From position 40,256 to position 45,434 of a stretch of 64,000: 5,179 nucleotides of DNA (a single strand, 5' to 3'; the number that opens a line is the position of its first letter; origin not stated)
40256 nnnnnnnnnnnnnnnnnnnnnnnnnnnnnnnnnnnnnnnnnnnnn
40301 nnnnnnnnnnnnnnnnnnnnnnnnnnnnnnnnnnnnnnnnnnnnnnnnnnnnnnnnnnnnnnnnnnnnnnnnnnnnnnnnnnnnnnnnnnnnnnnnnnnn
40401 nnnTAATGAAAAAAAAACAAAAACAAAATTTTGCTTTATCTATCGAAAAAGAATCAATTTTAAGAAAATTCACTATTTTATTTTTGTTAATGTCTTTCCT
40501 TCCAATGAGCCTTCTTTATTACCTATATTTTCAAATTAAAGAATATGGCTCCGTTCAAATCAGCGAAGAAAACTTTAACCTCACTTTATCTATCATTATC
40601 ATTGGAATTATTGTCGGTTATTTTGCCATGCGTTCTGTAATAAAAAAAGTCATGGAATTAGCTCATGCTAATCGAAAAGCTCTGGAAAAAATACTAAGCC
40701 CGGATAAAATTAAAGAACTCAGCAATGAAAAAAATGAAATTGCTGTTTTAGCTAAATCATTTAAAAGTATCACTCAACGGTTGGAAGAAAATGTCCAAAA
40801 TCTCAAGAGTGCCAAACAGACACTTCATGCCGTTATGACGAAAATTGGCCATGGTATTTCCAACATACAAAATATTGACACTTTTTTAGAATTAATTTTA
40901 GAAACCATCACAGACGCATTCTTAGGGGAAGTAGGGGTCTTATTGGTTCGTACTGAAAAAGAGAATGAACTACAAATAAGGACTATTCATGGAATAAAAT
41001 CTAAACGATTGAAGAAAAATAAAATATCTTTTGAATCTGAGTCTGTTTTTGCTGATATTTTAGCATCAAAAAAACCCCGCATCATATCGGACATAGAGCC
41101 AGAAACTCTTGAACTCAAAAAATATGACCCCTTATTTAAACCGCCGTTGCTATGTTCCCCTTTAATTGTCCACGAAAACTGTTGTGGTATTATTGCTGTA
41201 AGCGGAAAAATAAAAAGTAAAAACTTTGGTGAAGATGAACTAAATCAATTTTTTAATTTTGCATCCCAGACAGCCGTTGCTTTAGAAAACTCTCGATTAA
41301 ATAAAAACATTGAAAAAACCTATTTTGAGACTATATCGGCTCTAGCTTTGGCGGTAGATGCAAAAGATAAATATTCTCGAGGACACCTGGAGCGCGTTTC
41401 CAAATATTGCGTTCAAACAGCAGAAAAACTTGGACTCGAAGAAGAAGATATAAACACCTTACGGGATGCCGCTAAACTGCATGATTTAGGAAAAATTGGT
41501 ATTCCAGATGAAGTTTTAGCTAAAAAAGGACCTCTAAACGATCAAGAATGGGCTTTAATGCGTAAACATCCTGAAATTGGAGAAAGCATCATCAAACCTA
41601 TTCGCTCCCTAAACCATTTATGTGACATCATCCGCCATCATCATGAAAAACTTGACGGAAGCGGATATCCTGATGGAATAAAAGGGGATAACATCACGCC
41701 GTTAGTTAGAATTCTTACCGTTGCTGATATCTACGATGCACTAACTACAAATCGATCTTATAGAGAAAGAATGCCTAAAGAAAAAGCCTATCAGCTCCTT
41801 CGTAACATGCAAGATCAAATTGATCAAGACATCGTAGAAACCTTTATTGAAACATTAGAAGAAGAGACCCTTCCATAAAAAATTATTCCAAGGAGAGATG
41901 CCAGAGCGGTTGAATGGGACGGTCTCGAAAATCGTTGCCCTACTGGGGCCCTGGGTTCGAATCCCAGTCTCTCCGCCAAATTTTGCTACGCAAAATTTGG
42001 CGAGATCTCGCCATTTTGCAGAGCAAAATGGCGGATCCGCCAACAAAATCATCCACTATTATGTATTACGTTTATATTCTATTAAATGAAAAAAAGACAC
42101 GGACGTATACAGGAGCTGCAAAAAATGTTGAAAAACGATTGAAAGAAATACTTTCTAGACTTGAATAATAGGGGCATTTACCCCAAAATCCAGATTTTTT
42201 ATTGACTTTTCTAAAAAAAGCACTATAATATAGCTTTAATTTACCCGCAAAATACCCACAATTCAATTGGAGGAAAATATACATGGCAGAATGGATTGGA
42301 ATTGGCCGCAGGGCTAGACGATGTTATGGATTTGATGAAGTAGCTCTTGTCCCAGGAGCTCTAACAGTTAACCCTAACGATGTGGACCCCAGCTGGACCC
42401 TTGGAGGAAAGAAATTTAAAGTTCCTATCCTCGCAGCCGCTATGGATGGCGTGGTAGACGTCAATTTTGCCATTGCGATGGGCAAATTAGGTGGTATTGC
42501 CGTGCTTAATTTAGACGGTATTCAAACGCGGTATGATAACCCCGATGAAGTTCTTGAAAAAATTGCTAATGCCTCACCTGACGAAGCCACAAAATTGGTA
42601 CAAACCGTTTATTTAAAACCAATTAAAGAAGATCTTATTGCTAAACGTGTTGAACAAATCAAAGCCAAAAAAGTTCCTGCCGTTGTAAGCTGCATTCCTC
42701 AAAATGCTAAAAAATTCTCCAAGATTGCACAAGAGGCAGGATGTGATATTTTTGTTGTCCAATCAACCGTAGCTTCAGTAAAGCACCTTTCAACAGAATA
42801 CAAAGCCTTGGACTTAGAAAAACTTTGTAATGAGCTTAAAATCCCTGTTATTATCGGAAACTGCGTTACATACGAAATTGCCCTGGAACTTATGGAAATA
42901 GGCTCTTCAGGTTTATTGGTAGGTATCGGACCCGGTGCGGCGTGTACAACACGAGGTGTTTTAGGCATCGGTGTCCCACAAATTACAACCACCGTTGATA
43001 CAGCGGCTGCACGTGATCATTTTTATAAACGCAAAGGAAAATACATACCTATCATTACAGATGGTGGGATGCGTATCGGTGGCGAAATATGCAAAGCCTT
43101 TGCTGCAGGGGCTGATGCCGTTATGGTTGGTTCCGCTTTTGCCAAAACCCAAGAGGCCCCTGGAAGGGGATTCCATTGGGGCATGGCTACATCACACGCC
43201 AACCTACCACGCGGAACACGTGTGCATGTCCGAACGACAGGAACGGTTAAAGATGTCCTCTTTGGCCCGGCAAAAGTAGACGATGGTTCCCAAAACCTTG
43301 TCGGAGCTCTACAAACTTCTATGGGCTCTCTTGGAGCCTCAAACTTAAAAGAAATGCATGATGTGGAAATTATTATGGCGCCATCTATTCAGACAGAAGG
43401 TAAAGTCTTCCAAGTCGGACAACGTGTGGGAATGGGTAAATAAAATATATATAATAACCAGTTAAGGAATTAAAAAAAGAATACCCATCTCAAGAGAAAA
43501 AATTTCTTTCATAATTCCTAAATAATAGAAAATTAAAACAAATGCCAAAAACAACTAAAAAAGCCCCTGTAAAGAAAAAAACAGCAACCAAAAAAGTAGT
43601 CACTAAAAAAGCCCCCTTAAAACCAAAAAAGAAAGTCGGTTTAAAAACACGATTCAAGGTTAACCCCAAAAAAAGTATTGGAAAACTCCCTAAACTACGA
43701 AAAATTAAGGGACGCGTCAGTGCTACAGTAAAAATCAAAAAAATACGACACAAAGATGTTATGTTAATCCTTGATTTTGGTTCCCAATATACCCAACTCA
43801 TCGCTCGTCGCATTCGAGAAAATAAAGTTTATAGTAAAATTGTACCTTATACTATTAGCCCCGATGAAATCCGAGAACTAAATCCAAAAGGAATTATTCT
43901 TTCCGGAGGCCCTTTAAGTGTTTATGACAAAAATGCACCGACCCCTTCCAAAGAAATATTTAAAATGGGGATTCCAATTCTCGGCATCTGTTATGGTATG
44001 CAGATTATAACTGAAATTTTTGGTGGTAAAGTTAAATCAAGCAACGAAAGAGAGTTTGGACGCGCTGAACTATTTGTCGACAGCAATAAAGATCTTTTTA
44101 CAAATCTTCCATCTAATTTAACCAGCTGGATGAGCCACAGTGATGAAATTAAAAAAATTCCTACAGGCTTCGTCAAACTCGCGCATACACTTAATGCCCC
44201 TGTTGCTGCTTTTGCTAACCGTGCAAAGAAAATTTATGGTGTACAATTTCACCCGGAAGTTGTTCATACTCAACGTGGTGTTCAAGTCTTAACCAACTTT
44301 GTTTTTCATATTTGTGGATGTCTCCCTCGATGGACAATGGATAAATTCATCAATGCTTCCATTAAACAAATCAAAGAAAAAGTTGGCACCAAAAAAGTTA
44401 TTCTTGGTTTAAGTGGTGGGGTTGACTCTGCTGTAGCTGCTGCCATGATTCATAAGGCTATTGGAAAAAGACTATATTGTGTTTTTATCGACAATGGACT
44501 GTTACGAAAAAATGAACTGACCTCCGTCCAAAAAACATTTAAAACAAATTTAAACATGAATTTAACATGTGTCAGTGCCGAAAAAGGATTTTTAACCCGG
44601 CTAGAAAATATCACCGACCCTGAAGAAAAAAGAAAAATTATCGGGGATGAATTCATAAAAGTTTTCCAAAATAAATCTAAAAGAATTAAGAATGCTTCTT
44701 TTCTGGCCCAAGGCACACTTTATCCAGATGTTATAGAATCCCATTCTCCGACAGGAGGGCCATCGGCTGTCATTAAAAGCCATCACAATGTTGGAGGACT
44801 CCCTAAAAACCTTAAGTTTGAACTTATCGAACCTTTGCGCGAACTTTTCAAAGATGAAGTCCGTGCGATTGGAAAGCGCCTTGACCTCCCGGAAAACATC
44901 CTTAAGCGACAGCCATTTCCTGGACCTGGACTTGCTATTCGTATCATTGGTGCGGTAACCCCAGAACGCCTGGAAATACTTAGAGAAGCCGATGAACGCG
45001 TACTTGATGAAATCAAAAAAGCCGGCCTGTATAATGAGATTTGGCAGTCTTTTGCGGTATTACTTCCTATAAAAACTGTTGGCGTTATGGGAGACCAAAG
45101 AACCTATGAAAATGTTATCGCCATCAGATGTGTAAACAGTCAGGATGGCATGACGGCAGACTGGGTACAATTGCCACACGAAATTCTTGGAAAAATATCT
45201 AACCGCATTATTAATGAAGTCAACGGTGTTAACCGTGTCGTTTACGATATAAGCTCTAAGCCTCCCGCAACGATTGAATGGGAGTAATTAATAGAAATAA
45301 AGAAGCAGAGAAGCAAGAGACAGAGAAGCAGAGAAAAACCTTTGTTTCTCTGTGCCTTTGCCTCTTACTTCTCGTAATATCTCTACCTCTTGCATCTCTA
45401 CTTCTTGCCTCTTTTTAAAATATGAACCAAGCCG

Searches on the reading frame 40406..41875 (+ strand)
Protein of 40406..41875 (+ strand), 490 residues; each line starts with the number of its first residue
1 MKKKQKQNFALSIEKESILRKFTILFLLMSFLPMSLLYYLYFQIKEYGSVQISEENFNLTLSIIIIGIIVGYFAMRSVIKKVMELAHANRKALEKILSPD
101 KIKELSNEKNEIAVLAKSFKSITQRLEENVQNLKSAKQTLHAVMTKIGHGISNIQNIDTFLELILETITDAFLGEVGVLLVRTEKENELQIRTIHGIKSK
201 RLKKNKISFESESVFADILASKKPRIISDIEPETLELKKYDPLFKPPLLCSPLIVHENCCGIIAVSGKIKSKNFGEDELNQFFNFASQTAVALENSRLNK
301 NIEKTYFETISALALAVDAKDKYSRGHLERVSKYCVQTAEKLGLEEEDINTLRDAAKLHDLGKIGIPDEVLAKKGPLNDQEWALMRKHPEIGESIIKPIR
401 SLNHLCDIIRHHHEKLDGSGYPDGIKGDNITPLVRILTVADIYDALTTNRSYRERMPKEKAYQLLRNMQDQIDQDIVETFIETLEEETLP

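Call 92: search_protein_families(library=pfam, proteins=[window:40406-41875:+], max_evalue=0.0001)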
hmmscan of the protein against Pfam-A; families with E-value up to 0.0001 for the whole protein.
window:40406-41875:+ (490 aa): 5 families
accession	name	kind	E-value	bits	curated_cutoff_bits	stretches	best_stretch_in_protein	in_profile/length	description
PF13487.12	HD_5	-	6.8e-37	127.3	27.2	1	316-475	6-169/170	HD domain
PF01966.28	HD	-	3.1e-19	69.8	22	1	327-445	4-115/116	HD domain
PF13492.12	GAF_3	-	1.9e-09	38.5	27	1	157-295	2-129/129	GAF domain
PF13185.12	GAF_2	-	2.1e-07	31.7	28.6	1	156-294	3-136/136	GAF domain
PF01590.32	GAF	-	3.3e-05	24.9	22.4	1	157-293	2-133/133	GAF domain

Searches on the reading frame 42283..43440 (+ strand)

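Call 92: search_protein_families(library=pfam, proteins=[window:42283-43440:+], max_evalue=0.0001)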
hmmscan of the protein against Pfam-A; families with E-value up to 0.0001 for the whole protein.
window:42283-43440:+ (386 aa): 4 families
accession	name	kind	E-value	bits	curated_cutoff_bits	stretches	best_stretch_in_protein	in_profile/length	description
PF00478.31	IMPDH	-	3.4e-52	178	25.6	1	15-361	2-328/345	IMP dehydrogenase / GMP reductase domain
PF01070.24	FMN_dh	-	2.5e-13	50.3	24.9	1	16-289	29-308/350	FMN-dependent dehydrogenase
PF05690.20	ThiG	-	7.3e-07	29.2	23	0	254-292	175-213/247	Thiazole biosynthesis protein ThiG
PF03060.21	NMO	-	2.5e-06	27.6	28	1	237-295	191-234/331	Nitronate monooxygenase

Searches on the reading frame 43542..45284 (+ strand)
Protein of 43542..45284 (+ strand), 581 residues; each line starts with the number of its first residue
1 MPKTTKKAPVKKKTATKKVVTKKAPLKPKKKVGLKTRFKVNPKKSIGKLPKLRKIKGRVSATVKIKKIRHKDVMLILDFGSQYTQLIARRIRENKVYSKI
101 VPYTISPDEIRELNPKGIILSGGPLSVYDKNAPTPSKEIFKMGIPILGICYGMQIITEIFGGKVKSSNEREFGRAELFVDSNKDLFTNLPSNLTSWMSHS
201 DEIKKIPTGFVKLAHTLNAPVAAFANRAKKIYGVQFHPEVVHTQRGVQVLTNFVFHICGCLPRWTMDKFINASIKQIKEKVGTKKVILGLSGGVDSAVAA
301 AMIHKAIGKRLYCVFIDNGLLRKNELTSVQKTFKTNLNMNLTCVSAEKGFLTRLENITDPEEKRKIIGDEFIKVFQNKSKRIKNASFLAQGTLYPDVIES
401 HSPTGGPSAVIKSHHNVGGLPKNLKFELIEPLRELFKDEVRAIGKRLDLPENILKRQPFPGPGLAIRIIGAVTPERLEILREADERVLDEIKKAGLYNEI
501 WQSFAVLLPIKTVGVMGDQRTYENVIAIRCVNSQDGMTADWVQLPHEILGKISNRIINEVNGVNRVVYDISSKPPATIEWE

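Call 92: search_protein_families(library=pfam, proteins=[window:43542-45284:+], max_evalue=0.0001)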
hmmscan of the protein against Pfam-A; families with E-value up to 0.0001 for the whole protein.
window:43542-45284:+ (581 aa): 5 families
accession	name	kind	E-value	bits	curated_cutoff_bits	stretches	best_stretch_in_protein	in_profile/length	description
PF00117.34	GATase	-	2.2e-49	168.2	22.8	1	75-256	1-189/190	Glutamine amidotransferase class-I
PF00958.27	GMP_synt_C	-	4.6e-48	161.6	27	1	489-580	1-92/92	GMP synthase C terminal domain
PF02540.23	NAD_synthase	-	1.3e-13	51.1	21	1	271-346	6-81/242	NAD synthase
PF07722.19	Peptidase_C26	-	6.8e-08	33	20.5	1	137-239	99-219/219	Peptidase C26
PF03054.22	tRNA_Me_trans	-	2.6e-05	24.4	20.6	0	284-319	1-35/202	tRNA methyl transferase HUP domain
